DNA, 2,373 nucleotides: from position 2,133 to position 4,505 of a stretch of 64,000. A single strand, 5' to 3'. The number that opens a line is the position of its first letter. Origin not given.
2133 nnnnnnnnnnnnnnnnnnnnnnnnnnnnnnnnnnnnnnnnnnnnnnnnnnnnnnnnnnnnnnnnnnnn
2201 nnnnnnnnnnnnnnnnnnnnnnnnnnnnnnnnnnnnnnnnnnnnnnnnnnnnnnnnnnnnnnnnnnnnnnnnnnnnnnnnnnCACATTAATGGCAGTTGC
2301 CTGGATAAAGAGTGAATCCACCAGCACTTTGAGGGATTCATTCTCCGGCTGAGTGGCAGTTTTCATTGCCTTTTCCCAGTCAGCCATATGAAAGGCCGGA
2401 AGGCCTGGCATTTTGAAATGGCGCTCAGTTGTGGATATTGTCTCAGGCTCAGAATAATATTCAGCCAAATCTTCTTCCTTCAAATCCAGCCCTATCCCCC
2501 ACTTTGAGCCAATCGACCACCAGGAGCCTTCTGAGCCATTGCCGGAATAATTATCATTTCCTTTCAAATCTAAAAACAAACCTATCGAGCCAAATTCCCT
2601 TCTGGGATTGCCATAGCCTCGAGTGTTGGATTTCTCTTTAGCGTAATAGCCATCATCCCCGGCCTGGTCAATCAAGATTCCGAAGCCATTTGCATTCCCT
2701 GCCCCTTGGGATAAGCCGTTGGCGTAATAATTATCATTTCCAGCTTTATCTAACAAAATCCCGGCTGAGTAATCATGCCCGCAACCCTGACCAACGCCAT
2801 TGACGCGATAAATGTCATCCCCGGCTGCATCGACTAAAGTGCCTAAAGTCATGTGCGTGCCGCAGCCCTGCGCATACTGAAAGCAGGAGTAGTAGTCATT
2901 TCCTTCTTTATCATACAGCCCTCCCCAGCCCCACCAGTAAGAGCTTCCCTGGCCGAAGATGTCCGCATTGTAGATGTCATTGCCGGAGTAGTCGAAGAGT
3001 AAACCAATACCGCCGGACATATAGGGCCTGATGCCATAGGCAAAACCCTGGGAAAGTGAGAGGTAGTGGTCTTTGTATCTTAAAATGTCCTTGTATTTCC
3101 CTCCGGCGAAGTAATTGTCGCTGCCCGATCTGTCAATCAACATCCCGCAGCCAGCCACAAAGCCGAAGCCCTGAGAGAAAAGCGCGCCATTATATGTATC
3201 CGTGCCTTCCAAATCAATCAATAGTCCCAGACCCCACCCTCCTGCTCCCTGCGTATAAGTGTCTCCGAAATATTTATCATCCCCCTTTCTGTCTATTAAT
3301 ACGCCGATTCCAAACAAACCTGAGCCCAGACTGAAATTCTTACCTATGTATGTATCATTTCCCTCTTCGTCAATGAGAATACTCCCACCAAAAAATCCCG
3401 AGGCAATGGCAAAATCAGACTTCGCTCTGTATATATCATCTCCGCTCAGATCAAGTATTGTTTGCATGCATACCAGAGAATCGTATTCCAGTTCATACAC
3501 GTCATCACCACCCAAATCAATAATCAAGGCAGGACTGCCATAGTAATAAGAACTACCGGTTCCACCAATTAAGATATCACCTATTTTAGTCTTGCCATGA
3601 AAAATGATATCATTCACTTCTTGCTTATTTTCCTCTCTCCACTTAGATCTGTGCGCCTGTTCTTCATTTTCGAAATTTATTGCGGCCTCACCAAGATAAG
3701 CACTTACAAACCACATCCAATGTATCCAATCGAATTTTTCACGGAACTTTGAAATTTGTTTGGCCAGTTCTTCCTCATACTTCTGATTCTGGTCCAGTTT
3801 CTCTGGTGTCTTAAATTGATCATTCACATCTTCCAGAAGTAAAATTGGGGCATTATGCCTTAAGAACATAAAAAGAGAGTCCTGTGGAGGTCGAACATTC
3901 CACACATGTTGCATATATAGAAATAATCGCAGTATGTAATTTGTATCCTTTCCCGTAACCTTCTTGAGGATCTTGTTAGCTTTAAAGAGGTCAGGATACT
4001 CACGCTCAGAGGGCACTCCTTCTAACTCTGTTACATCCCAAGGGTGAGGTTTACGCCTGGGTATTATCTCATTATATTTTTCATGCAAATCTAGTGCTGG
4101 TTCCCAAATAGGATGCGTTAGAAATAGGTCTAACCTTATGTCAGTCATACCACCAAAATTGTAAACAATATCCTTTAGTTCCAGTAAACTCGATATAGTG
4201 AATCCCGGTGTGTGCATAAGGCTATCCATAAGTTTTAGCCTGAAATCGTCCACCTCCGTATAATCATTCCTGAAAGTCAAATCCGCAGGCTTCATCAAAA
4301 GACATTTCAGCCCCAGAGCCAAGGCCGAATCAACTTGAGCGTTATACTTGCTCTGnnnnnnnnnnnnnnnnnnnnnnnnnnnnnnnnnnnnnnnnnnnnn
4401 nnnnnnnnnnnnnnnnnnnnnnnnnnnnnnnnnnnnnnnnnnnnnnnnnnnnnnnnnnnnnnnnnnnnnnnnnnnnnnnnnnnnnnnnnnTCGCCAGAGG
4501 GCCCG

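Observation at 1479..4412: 1000-aa secreted protein combining an unknown N-domain, ~15 beta-roll-like '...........' repeats and C-terminal HEAT repeats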

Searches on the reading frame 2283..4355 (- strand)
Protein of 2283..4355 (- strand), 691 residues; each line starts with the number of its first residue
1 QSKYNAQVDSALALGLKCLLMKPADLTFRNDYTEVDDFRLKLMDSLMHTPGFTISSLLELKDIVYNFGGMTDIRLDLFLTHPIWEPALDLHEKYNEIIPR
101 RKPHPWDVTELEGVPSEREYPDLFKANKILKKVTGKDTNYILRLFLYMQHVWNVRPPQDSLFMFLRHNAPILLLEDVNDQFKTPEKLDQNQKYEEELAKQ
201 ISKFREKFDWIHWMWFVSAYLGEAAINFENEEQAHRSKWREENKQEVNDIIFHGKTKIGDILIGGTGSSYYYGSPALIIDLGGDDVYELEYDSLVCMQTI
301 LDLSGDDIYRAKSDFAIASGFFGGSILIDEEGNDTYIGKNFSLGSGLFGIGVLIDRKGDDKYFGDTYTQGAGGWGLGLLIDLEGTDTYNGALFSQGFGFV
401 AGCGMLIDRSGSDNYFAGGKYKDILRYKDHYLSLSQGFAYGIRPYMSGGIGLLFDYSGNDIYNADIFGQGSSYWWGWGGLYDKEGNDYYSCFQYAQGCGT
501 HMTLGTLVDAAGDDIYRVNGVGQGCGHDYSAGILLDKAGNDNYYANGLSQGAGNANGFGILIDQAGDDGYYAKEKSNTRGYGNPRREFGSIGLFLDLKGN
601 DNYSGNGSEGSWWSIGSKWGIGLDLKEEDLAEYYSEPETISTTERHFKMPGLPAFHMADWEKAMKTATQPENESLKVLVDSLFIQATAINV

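Call 9: find_homologous_proteins(query=window:2283-4355:-)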
Query seq(691 aa) (691 aa): 1501 proteins with E <= 0.001 among 8000 candidates; the best 120 are listed.
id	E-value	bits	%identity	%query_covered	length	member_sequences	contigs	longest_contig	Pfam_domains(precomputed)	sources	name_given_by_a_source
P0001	0.0e+0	1618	100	100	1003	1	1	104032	PF02985.29,PF03130.23,PF13646.13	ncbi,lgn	-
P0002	3.5e-291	986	66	100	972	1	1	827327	PF02985.29,PF03130.23,PF13646.13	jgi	jgi:hypothetical protein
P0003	2.3e-285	967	64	100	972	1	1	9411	PF02985.29,PF03130.23,PF13646.13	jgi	-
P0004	4.6e-285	966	64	100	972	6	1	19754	PF02985.29,PF03130.23,PF13646.13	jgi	-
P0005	1.8e-273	927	62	100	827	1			PF13646.13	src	-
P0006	1.0e-272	925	62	100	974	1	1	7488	PF02985.29,PF03130.23,PF13513.13,PF13646.13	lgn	-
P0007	3.6e-267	906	69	84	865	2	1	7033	PF02985.29,PF03130.23,PF13646.13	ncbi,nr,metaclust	ncbi:MAG: hypothetical protein A2145_03010 [candidate division Zixibacteria bacterium RBG_16_40_9]|n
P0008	7.0e-265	899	66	90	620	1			-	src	-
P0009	2.9e-212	725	54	90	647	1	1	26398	-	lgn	-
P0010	1.3e-210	719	55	90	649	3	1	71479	-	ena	-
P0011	9.8e-209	713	53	90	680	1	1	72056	-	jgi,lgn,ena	-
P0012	2.8e-207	708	53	89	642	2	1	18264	-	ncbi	-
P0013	5.5e-207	707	53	89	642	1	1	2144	-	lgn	-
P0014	8.5e-207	707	54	90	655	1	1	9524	-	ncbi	-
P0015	5.6e-205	701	54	86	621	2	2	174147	-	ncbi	-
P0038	7.8e-186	638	49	90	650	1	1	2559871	-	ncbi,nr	ncbi:MAG: hypothetical protein JSV10_09040 [Candidatus Zixiibacteriota bacterium]|nr:MAG: hypothetic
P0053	2.9e-183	629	49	90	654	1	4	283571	-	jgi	jgi:hypothetical protein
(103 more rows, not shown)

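Call 11: find_encoding_contigs(protein=P0038, flank=8000, max_places=2)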
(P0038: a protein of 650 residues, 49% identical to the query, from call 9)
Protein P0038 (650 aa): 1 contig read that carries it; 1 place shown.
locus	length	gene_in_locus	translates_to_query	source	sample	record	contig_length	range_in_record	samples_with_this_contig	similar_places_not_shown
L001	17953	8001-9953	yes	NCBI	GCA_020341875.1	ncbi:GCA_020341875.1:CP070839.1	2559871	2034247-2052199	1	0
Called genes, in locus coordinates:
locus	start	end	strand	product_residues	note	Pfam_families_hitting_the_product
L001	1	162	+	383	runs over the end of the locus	PF04055:Radical_SAM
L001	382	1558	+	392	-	PF01564:Spermine_synth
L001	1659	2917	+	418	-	PF02347:GDC-P, PF00266:Aminotran_5, PF21478:GcvP2_C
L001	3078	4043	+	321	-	PF01717:Meth_synt_2, PF08267:Meth_synt_1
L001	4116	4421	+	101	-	PF01910:Thiamine_BP, PF07615:Ykof (weak)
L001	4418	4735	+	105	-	PF03091:CutA1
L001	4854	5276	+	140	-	PF03479:PCC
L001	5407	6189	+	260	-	PF01887:SAM_HAT_N, PF20257:SAM_HAT_C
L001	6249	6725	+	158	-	PF00383:dCMP_cyt_deam_1, PF14437:MafB19-deam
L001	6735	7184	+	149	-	PF22811:Zn_ribbon_NrdR, PF03477:ATP-cone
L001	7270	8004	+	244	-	PF00902:TatC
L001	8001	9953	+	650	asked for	-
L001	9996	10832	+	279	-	PF13513:HEAT_EZ (faint), PF03130:HEAT_PBS (faint), PF13646:HEAT_2, PF02985:HEAT (faint), PF13646:HEAT_2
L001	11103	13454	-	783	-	PF13567:DUF4131, PF03772:Competence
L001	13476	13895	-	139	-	PF02566:OsmC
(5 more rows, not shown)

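Call 12: find_encoding_contigs(protein=P0002, flank=8000, max_places=2)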
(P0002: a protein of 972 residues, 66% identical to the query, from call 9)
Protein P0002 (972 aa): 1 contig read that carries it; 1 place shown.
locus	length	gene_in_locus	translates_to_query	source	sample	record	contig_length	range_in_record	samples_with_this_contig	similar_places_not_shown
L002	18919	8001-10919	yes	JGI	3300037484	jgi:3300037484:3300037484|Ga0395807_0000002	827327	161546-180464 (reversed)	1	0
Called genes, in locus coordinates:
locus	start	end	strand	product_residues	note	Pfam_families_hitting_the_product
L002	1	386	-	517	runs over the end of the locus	PF25832:Fn3_SaeA_2nd (faint), PF25833:Fn3_SaeA_3rd (faint), PF00041:fn3 (weak)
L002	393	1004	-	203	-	PF18935:DUF5683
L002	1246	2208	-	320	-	PF02397:Bac_transf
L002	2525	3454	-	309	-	PF02633:Creatininase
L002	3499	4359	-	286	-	PF09721:Exosortase_EpsH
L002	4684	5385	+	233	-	PF07589:PEP_exosort_dom (weak)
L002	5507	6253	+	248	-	-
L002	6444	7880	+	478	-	PF00072:Response_reg, PF00158:Sigma54_activat, PF14532:Sigma54_activ_2, PF00004:AAA (weak), PF07728:AAA_5 (weak), PF25601:AAA_lid_14, PF02954:HTH_8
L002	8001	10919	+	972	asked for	PF02985:HEAT (faint), PF13646:HEAT_2, PF03130:HEAT_PBS (faint), PF13646:HEAT_2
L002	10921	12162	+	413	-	PF13482:RNase_H_2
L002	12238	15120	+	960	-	PF13860:FlgD_ig, PF18962:Por_Secre_tail (weak)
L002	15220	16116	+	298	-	-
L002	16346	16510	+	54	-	-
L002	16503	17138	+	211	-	PF00072:Response_reg, PF08281:Sigma70_r4_2 (weak), PF00196:GerE, PF04545:Sigma70_r4 (weak)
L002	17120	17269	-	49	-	-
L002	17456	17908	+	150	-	PF08279:HTH_11 (weak)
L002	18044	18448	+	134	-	PF25583:WCX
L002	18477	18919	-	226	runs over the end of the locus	PF02517:Rce1-like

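Call 13: find_encoding_contigs(protein=P0053, flank=6000, max_places=1)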
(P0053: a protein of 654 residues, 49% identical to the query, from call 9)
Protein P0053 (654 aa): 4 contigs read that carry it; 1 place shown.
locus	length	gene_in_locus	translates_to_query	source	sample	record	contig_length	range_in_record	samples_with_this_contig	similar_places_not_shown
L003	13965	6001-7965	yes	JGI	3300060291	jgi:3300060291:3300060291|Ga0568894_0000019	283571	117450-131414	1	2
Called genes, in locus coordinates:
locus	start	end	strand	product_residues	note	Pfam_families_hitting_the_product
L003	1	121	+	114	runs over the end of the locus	-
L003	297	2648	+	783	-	PF25881:HH_YBHG, PF25954:Beta-barrel_RND_2, PF25990:Beta-barrel_YknX (weak)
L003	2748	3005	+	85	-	-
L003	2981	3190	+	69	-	-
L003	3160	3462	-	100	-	-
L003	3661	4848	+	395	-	PF09295:ChAPs (faint), PF09797:NatB_MDM20 (faint), PF13174:TPR_6 (faint), PF13414:TPR_11 (weak), PF25062:ARM_TT21_N (weak), PF13429:TPR_15 (weak), PF13432:TPR_16 (weak), PF14559:TPR_19 (weak), +13 more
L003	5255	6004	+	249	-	PF00902:TatC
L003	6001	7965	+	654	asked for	-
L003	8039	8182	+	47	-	-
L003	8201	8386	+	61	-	-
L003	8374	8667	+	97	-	PF05016:ParE_toxin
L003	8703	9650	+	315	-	PF13513:HEAT_EZ (faint), PF24714:TOR1L1_N (faint), PF00514:Arm (faint), PF02985:HEAT (faint), PF13646:HEAT_2, PF13646:HEAT_2, PF03130:HEAT_PBS (weak), PF13646:HEAT_2, +1 more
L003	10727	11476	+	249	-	PF00149:Metallophos (weak)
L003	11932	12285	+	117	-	-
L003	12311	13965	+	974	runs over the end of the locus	PF13432:TPR_16 (faint), PF24885:TPR_NPHP3 (faint), PF00515:TPR_1 (faint), PF13424:TPR_12, PF17874:TPR_MalT, PF00158:Sigma54_activat, PF14532:Sigma54_activ_2, PF25601:AAA_lid_14, +5 more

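Call 14: find_encoding_contigs(protein=P0015, flank=6000, max_places=1)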
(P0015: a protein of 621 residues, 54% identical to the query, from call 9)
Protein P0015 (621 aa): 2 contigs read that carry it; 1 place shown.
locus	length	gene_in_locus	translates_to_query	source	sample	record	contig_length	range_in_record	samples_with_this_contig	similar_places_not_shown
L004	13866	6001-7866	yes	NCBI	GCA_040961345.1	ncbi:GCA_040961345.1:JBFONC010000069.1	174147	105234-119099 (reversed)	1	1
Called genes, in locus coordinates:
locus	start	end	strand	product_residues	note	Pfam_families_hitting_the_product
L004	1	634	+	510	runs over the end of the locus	PF10150:RNase_E_G, PF20833:RNase_E_G_Thio (weak)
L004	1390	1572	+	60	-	-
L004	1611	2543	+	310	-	PF02633:Creatininase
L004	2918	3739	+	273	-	PF02397:Bac_transf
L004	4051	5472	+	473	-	PF00072:Response_reg, PF20030:bpMoxR (weak), PF00158:Sigma54_activat, PF14532:Sigma54_activ_2, PF07724:AAA_2 (weak), PF07728:AAA_5, PF25601:AAA_lid_14, PF02954:HTH_8, +2 more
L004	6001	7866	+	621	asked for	-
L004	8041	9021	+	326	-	PF13513:HEAT_EZ (faint), PF03130:HEAT_PBS (faint), PF00514:Arm (faint), PF02985:HEAT (faint), PF13646:HEAT_2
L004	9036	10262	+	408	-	PF13482:RNase_H_2, PF10108:DNA_pol_B_exo2 (weak), PF07719:TPR_2 (faint)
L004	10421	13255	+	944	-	PF13585:CHU_C (faint), PF13860:FlgD_ig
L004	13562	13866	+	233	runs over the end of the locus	PF03706:LPG_synthase_TM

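Call 15: find_encoding_contigs(protein=P0011, flank=6000, max_places=1)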
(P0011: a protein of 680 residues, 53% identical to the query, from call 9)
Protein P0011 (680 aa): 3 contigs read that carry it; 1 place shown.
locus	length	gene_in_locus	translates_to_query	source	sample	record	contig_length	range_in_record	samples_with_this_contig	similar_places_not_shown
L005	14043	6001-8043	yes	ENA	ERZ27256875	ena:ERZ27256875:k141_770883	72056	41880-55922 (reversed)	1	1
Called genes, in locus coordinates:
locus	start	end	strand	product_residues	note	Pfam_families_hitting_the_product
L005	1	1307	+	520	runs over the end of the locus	PF24170:Fn3-II_PB4 (faint), PF06739:SBBP (weak), PF00404:Dockerin_1 (faint), PF06739:SBBP (weak)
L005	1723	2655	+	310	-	PF02633:Creatininase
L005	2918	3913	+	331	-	PF02397:Bac_transf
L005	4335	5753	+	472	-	PF00072:Response_reg, PF20030:bpMoxR (weak), PF00158:Sigma54_activat, PF14532:Sigma54_activ_2, PF07724:AAA_2 (weak), PF07728:AAA_5, PF25601:AAA_lid_14, PF02954:HTH_8, +1 more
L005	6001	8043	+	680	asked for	-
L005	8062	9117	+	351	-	PF03130:HEAT_PBS (faint), PF13513:HEAT_EZ (faint), PF00514:Arm (faint), PF02985:HEAT (faint), PF13646:HEAT_2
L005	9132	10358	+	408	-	PF07719:TPR_2 (faint), PF13482:RNase_H_2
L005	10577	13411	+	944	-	PF18228:CdiI_N (faint), PF13585:CHU_C (faint), PF13860:FlgD_ig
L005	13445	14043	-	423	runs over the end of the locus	-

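Call 53: predict_structure(alignment_id=A2)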
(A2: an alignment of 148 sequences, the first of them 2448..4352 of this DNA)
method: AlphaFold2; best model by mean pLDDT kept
length: 635 residues; sequences in the alignment: 148
mean_pLDDT: 90.2   pTM: 0.92
mean pLDDT of the five models: 90.2, 90.1, 89.5, 89.5, 88.5
residues with pLDDT >= 90: 473; 70-90: 97; 50-70: 44; < 50: 21
segments of 3 or more residues with pLDDT < 50: 86-90, 92-104
pLDDT, mean of each block of 10 residues (from residue 1): 78 95 94 93 95 95 73 63 54 43 54 82 91 82 88 84 95 97 98 97 78 77 78 72 75 95 96 96 97 93 97 97 95 98 96 97 98 96 98 98 97 98 97 98 97 98 98 98 99 98 98 98 98 98 98 97 98 97 86 98 96 91 88 58
secondary structure, 60 per line:
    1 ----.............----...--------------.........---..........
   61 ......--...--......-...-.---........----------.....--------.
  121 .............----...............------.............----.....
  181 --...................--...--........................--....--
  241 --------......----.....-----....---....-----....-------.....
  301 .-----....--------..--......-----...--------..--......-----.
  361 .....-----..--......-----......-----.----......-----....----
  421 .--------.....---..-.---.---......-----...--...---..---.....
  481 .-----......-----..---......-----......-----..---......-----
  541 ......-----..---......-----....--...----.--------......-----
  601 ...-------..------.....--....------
elements in order: H5-17 H40-47 H51-66 H74-79 H89-96 H107-111 H120-133 H138-152 H159-171 H176-180 H183-201 H209-232 H235-238 E249-254 E259-263 E269-272 E276-279 E285-288 E296-301 E307-310 E323-328 E334-336 E349-354 E360-365 E375-380 E386-391 E402-407 E413-416 E430-434 E449-454 E460-462 E465-467 E476-481 E487-492 E503-508 E514-519 E530-535 E541-546 E557-562 E568-571 E590-595 E601-603 E619-623 H626-629

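Call 59: fold_search(model_id=the predicted structure, library=pdb)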
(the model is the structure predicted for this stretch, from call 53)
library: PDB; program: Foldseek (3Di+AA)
matches with E <= 10: 18; with E <= 0.001: 0
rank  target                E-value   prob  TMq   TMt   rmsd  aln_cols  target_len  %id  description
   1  3p4g_C                2.3e-01  0.72  0.23  0.44  10.1       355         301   15  X-ray crystal structure of a hyperactive, Ca2+-dependent, beta-helical antifreeze protein from an Antarctic bacterium (released 2011-04-27)
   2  3p4g_A                2.9e-01  0.80  0.26  0.50   7.9       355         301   14  X-ray crystal structure of a hyperactive, Ca2+-dependent, beta-helical antifreeze protein from an Antarctic bacterium (released 2011-04-27)
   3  6p83_B                1.4e+00  0.03  0.11  0.15  14.4       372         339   10  E.coli LpxD in complex with compound 1o (released 2019-08-28)
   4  8c50_A                3.4e+00  0.03  0.13  0.18  14.1       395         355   10  Pontibacter korlensis curli subunit CsgA (released 2023-06-28)
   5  3p4g_B                3.7e+00  0.09  0.19  0.33  12.2       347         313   14  X-ray crystal structure of a hyperactive, Ca2+-dependent, beta-helical antifreeze protein from an Antarctic bacterium (released 2011-04-27)
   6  7o9q_B                3.7e+00  0.03  0.15  0.24  10.9       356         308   11  Crystal structure of the Awp1 (adhesin-like wall protein 1) A-domain from Candida glabrata (released 2021-12-15)
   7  8rz9_B                3.7e+00  0.01  0.07  0.08  33.0       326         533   14  MutSbeta-ATPgS with kinked MSH2 clamp (released 2024-11-13)
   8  5uyt_B                4.2e+00  0.01  0.11  0.14  19.5       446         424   10  Crystal structure of ice binding protein from an Antarctic bacterium Flavobacteriaceae (released 2017-10-25)
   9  6p5t_C                5.9e+00  0.01  0.12  0.11  18.3       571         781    9  Surface-layer (S-layer) RsaA protein from Caulobacter crescentus bound to strontium and iodide (released 2020-01-15)
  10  3c8v_C                5.9e+00  0.01  0.09  0.11  17.0       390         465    7  Crystal structure of putative acetyltransferase (YP_390128.1) from Desulfovibrio desulfuricans G20 at 2.28 A resolutio (released 2008-02-26)
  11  2pig_B                6.2e+00  0.02  0.13  0.18  12.4       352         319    9  Crystal structure of ydcK from Salmonella cholerae at 2.38 A resolution. Northeast Structural Genomics target SCR6 (released 2007-04-24)
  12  3jqy_C                6.2e+00  0.01  0.10  0.18  13.3       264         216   12  Crystal Structure of the polySia specific acetyltransferase NeuO (released 2010-08-18)
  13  6z7p_A                6.2e+00  0.01  0.12  0.09  26.4       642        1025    8  Composite model of the Caulobacter crescentus S-layer bound to the O-antigen of lipopolysaccharide (released 2020-07-15)
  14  4ihg_A                6.8e+00  0.01  0.09  0.12  15.7       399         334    9  Chasing Acyl Carrier Protein Through a Catalytic Cycle of Lipid A Production (released 2013-11-13)
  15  6p5t_D                7.8e+00  0.01  0.13  0.12  14.7       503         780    9  Surface-layer (S-layer) RsaA protein from Caulobacter crescentus bound to strontium and iodide (released 2020-01-15)
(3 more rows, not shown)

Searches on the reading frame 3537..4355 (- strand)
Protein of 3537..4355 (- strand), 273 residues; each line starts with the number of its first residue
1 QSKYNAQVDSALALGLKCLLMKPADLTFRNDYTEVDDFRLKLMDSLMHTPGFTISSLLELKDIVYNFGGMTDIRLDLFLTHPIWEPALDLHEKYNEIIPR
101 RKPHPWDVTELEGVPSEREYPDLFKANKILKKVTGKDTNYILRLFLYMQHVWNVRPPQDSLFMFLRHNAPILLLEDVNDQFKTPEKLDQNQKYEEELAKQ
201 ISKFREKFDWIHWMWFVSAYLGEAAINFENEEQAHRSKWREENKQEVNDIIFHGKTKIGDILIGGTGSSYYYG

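Call 20: search_protein_families(library=pfam, proteins=[window:3537-4355:-], max_evalue=10)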
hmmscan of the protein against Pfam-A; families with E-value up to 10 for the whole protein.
seq(273 aa): 1 family
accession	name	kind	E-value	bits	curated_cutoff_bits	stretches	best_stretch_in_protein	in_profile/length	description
PF24652.2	CEP76_C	-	0.085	13.1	22.5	1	188-256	7-76/140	Centrosomal protein of 76 kDa C-terminal domain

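Call 21: search_protein_families(library=ncbifam, proteins=[window:3537-4355:-], max_evalue=10)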
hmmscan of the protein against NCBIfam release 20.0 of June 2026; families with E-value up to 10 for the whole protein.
seq(273 aa): 0 families
